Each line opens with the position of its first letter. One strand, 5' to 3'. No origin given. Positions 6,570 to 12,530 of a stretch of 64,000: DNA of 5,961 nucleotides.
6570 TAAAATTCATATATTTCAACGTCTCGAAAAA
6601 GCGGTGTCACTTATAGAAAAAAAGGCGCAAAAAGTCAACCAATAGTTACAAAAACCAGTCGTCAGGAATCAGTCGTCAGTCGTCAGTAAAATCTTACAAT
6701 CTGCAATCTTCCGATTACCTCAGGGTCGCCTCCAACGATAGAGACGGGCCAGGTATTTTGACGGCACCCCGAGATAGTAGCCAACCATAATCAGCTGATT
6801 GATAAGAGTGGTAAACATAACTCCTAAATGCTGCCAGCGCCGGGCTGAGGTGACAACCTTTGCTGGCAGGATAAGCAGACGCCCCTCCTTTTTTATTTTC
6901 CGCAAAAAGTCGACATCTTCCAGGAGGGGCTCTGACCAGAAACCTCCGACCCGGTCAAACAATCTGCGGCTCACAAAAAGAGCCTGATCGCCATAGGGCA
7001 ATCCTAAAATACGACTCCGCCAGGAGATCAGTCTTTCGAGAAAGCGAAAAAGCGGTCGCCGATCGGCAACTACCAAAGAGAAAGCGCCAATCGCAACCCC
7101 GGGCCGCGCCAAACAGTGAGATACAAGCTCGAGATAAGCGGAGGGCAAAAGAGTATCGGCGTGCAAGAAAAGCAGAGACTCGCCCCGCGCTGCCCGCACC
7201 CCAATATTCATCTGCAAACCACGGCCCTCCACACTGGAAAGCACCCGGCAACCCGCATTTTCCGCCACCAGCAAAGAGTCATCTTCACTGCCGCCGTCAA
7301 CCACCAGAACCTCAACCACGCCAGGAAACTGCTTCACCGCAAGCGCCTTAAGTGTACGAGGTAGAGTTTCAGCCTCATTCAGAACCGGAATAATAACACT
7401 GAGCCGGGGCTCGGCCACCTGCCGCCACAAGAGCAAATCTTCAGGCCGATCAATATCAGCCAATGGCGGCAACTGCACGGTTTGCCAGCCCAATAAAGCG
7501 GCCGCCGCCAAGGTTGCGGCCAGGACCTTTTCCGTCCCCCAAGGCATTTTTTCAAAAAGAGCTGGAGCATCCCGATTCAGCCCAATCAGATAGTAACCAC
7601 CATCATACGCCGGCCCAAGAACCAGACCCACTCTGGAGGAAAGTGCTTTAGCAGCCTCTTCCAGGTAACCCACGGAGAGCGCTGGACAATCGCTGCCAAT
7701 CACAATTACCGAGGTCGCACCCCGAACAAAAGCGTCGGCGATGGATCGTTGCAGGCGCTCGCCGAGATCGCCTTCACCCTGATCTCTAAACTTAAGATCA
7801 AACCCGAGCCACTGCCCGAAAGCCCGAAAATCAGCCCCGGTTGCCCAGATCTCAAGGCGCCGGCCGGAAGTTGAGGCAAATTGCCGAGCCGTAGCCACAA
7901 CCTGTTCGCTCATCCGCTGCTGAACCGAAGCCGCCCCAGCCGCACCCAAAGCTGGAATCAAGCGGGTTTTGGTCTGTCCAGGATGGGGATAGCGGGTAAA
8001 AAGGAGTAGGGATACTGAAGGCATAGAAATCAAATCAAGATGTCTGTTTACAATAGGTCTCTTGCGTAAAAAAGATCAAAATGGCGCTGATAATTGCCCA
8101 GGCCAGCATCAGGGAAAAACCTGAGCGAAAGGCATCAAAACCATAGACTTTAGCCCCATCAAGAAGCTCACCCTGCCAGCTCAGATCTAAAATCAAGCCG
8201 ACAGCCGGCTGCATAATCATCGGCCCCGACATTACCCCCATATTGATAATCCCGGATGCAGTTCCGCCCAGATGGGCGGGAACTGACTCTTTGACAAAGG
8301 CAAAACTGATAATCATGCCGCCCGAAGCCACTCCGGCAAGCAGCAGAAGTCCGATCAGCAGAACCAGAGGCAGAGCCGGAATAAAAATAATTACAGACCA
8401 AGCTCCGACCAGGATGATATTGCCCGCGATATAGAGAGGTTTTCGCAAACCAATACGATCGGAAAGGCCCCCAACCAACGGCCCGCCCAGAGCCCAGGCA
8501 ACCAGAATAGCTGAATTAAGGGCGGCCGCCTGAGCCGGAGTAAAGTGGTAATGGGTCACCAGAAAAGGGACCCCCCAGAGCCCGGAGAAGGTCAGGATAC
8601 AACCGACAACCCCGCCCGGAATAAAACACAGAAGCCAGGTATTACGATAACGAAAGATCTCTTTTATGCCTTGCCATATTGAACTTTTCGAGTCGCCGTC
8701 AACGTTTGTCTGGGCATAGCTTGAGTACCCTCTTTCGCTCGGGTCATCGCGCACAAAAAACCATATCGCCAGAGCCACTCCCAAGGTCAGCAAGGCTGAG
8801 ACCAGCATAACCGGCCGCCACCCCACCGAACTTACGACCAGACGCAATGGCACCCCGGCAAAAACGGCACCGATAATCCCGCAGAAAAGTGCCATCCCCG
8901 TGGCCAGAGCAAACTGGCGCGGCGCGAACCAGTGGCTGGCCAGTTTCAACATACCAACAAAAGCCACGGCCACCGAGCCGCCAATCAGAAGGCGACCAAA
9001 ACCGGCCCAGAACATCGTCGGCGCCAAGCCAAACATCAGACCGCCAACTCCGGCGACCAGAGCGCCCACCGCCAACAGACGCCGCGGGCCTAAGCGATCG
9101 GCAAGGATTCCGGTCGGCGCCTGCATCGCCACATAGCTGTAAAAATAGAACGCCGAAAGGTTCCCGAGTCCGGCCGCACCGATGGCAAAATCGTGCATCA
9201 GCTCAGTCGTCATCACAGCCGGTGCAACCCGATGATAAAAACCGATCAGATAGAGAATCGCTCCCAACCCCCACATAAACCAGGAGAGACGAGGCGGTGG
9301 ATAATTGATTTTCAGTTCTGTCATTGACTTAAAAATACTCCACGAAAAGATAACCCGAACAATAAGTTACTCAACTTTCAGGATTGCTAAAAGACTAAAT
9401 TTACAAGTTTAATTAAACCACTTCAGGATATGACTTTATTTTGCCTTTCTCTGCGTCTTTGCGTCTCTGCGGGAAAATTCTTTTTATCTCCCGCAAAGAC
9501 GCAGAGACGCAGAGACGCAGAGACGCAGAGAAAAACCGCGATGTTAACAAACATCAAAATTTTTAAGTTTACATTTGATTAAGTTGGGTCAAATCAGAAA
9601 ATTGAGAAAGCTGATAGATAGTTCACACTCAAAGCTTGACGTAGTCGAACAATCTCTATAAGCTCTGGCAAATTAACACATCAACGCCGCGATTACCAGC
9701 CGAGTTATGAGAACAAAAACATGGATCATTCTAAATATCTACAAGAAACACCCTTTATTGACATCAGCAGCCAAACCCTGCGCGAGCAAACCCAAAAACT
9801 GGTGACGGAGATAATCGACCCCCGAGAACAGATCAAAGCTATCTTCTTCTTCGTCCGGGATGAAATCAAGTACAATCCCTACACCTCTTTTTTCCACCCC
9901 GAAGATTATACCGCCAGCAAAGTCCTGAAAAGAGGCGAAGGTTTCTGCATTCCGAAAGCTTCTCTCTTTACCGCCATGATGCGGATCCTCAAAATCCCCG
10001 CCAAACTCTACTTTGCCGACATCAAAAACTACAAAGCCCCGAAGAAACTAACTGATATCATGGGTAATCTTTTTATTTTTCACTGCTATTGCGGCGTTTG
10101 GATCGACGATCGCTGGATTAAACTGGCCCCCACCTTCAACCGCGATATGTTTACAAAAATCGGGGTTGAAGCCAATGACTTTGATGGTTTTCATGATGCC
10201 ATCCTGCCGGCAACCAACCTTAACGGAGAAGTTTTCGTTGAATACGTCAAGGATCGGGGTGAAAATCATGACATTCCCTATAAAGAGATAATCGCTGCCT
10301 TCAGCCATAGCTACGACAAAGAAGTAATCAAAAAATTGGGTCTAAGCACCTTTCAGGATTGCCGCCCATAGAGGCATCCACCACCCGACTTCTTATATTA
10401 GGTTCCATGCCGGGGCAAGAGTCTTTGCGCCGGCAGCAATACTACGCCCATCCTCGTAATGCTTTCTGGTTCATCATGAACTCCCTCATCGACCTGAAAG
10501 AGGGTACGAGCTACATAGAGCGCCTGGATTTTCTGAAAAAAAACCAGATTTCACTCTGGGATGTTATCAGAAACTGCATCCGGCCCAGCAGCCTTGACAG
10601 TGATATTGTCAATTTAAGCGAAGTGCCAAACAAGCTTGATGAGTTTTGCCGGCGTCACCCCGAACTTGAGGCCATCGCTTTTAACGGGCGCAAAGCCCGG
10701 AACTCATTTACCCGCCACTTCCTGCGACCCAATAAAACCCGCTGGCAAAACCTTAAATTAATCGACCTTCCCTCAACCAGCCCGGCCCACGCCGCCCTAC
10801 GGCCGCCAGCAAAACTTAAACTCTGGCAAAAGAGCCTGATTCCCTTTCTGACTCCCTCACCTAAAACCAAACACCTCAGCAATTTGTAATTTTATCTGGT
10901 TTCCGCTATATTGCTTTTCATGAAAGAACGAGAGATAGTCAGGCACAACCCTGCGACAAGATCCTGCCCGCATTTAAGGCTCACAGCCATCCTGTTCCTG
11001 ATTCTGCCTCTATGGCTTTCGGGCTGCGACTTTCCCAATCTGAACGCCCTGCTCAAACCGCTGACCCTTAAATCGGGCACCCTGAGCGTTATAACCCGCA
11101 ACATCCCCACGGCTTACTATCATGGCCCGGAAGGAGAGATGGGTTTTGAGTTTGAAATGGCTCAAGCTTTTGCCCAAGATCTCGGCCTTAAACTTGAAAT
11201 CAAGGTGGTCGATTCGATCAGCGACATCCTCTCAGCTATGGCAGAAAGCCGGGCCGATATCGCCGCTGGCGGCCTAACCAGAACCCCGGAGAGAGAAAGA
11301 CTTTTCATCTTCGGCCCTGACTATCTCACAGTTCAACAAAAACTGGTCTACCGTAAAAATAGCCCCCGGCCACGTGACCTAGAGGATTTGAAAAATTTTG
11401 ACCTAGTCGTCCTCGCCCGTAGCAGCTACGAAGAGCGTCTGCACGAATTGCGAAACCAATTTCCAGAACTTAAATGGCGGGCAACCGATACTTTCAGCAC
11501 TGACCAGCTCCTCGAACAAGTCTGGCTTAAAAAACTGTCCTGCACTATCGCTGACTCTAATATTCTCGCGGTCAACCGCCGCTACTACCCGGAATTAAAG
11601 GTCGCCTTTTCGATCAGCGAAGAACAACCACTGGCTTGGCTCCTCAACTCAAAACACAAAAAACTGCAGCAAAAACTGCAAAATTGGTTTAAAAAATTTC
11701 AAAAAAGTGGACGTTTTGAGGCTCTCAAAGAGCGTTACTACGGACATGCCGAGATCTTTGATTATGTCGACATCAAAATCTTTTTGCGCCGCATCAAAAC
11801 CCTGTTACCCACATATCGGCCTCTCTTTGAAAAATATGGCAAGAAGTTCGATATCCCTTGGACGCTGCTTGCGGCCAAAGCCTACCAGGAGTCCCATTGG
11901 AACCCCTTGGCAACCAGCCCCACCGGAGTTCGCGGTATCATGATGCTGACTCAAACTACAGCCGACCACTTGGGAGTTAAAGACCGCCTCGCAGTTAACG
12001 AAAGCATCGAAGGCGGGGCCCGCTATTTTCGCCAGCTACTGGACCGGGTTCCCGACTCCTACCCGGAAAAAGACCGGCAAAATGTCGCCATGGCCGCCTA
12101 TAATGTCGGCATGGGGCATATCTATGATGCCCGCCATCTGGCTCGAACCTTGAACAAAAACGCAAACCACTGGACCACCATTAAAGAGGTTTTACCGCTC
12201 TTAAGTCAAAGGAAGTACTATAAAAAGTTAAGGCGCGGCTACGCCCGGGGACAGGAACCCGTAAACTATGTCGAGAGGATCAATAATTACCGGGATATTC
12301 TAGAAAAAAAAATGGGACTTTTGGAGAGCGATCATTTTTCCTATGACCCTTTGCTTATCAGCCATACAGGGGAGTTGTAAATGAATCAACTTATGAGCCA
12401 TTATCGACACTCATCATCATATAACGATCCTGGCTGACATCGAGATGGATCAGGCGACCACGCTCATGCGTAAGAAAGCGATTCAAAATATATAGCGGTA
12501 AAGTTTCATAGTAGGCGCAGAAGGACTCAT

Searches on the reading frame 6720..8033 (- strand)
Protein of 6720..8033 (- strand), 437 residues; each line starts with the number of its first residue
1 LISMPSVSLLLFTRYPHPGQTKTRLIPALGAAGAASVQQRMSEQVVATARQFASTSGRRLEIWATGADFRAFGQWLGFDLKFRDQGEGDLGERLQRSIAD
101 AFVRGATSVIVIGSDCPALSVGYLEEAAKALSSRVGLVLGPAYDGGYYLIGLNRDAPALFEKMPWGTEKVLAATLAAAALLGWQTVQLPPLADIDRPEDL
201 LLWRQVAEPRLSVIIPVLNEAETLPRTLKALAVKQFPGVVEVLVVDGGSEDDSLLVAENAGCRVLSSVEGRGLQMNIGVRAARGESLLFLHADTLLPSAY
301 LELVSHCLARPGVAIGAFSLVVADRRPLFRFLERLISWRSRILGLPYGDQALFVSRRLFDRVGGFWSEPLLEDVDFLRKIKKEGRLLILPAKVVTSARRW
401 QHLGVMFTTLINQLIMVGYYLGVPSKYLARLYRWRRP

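Call 65: search_protein_families(library=pfam, proteins=[window:6720-8033:-], max_evalue=0.00001)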
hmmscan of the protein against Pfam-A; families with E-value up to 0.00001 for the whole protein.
window:6720-8033:- (437 aa): 4 families
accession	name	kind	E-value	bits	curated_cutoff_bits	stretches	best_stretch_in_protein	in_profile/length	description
PF09837.15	DUF2064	-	1e-32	112.9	25.8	1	50-167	3-120/120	Uncharacterized protein conserved in bacteria (DUF2064)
PF00535.33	Glycos_transf_2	-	1.1e-16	61.6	23.3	1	212-326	1-123/168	Glycosyl transferase family 2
PF13641.12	Glyco_tranf_2_3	-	3.3e-08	34.3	27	1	209-315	1-118/230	Glycosyltransferase like family 2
PF10111.15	Glyco_tranf_2_2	-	3.4e-06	27.2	27.3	0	212-302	1-100/276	Glycosyltransferase like family 2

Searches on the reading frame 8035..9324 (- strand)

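Call 7: search_protein_families(library=ncbifam, proteins=[window:8035-9324:-], max_evalue=0.001)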
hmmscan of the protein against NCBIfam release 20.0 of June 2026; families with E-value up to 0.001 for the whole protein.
window:8035-9324:- (429 aa): 19 families
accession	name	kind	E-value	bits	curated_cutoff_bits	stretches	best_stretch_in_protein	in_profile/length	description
TIGR00893.1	2A0114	subfamily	3.4e-30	105.3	395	1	23-378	1-370/399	D-galactonate transporter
TIGR00881.1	2A0104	subfamily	1.2e-21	77.2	407.75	1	23-385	2-377/379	phosphoglycerate transporter protein PgtP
TIGR00886.1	2A0108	subfamily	1.7e-14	53.7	311.7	1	24-316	9-313/368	NarK family nitrate/nitrite MFS transporter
TIGR00895.1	2A0115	subfamily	6.4e-12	45.1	418.55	2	9-191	10-192/398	aromatic acid/H+ symport family MFS transporter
NF049980.1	SfMCT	equivalog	1.7e-11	43.5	320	1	66-341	52-323/378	L-lactate MFS transporter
NF003024.0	PRK03893.1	subfamily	2.8e-09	36.3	604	1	257-370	49-160/497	sialate:H+ symport family MFS transporter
TIGR00890.1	2A0111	subfamily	7.7e-08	31.7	374.85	1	59-345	44-320/377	oxalate/formate antiport family MFS transporter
NF038246.1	bile_salt_MFS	equivalog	1.2e-07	31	400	1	82-415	72-398/408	conjugated bile salt MFS transporter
TIGR00894.1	2A0114euk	subfamily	1.2e-07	30.7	626.45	1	55-198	80-226/465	Na(+)-dependent inorganic phosphate cotransporter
NF008654.0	PRK11652.1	equivalog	1.5e-07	30.6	479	2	258-384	38-161/397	multidrug efflux MFS transporter EmrD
TIGR00883.1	2A0106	subfamily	5.1e-07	29.1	443.45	1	72-358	56-357/400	metabolite/H+ symporter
TIGR00898.1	2A0119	subfamily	4.1e-06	25.9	550.75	0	265-370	127-230/506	cation transport protein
TIGR00710.1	efflux_Bcr_CflA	subfamily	1.6e-05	24.5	200.9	1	41-362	30-342/385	Bcr/CflA family efflux MFS transporter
NF052357.1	GlucTporGlcPStph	equivalog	5.5e-05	22.2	750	0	16-120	10-115/445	glucose transporter GlcP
NF012175.1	tet_MFS_L_K_45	equivalog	6.3e-05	21.9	650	1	252-378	23-147/444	Tet(L)/Tet(K)/Tet(45) family tetracycline efflux MFS transporter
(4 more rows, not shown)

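Call 8: search_protein_families(library=pfam, proteins=[window:8035-9324:-], max_evalue=0.001)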
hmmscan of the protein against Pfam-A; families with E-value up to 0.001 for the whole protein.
window:8035-9324:- (429 aa): 1 family
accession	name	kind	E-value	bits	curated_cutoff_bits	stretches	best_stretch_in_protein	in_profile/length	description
PF07690.21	MFS_1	-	1.6e-50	172.5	33.4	2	26-370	9-345/347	Major Facilitator Superfamily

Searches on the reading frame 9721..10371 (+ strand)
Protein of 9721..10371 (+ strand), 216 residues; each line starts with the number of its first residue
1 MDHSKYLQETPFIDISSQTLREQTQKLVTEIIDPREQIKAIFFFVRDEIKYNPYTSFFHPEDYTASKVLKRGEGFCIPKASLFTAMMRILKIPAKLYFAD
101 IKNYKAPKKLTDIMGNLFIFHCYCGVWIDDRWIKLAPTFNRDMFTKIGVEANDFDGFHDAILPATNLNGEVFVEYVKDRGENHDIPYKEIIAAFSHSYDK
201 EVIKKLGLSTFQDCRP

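Call 7: search_protein_families(library=ncbifam, proteins=[window:9721-10371:+], max_evalue=0.001)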
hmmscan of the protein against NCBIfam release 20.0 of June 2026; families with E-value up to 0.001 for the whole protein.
window:9721-10371:+ (216 aa): 0 families

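Call 8: search_protein_families(library=pfam, proteins=[window:9721-10371:+], max_evalue=0.001)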
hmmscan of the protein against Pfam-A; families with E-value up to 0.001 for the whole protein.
window:9721-10371:+ (216 aa): 1 family
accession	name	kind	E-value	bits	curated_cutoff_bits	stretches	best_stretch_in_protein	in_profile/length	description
PF01841.26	Transglut_core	-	1.3e-16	61.3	23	1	25-136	5-107/108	Transglutaminase-like superfamily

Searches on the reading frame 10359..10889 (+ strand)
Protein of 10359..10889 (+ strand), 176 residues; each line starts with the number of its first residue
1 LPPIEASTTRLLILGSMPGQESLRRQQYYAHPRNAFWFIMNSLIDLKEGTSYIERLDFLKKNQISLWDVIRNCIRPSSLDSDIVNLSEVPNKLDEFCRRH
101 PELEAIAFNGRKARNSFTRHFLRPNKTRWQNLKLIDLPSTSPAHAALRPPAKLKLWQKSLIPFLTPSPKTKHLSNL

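Call 7: search_protein_families(library=ncbifam, proteins=[window:10359-10889:+], max_evalue=0.001)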
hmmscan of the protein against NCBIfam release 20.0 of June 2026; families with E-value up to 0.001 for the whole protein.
window:10359-10889:+ (176 aa): 1 family
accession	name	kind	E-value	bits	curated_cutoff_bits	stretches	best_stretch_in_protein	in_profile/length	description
TIGR04274.1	hypoxanDNAglyco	equivalog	5.7e-45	153.1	80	1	1-156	2-150/150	DNA-deoxyinosine glycosylase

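Call 8: search_protein_families(library=pfam, proteins=[window:10359-10889:+], max_evalue=0.001)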
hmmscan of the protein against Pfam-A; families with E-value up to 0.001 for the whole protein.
window:10359-10889:+ (176 aa): 1 family
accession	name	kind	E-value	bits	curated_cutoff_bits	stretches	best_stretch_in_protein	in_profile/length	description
PF03167.25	UDG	-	7.4e-10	39.5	24.3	1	7-157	6-138/141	Uracil DNA glycosylase superfamily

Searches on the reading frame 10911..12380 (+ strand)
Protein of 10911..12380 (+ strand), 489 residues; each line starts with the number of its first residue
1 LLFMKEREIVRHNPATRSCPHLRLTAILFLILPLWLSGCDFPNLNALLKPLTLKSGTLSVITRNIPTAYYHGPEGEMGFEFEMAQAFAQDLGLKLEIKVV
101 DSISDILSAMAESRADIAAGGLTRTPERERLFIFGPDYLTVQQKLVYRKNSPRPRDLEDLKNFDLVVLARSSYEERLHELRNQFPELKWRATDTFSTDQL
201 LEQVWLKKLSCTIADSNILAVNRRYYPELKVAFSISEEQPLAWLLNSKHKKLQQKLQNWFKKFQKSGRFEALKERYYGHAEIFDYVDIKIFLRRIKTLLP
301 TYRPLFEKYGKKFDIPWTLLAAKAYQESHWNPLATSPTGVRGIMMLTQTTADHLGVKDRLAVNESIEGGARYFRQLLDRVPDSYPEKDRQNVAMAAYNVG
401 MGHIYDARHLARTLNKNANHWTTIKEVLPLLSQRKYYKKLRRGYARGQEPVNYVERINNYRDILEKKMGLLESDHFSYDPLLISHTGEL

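Call 7: search_protein_families(library=ncbifam, proteins=[window:10911-12380:+], max_evalue=0.001)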
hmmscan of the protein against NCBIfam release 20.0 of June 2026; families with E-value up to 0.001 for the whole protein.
window:10911-12380:+ (489 aa): 5 families
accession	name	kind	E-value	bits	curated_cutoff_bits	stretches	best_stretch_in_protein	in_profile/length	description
NF008112.0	PRK10859.1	equivalog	3.6e-169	563.2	354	1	52-466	39-452/483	membrane-bound lytic murein transglycosylase MltF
NF008426.0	PRK11260.1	equivalog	4.5e-09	36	312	1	65-278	51-261/266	cystine ABC transporter substrate-binding protein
TIGR01096.1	3A0103s03R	subfamily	2.3e-07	30.6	256.35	1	72-180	41-149/250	lysine/arginine/ornithine ABC transporter substrate-binding protein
NF008631.0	PRK11619.1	equivalog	2.6e-06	26.1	536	1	301-356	478-533/644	murein transglycosylase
NF007029.0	PRK09495.1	equivalog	4e-05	23.5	303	1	66-163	37-132/248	glutamine ABC transporter substrate-binding protein GlnH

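Call 8: search_protein_families(library=pfam, proteins=[window:10911-12380:+], max_evalue=0.001)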
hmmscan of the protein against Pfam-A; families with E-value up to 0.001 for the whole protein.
window:10911-12380:+ (489 aa): 2 families
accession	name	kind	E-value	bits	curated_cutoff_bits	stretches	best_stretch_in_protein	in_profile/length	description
PF00497.25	SBP_bac_3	-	8.5e-22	77.8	26.4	1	64-279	9-132/132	Bacterial extracellular solute-binding proteins, family 3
PF01464.25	SLT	-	5.8e-20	71.5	21.3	1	305-417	2-114/117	Transglycosylase SLT domain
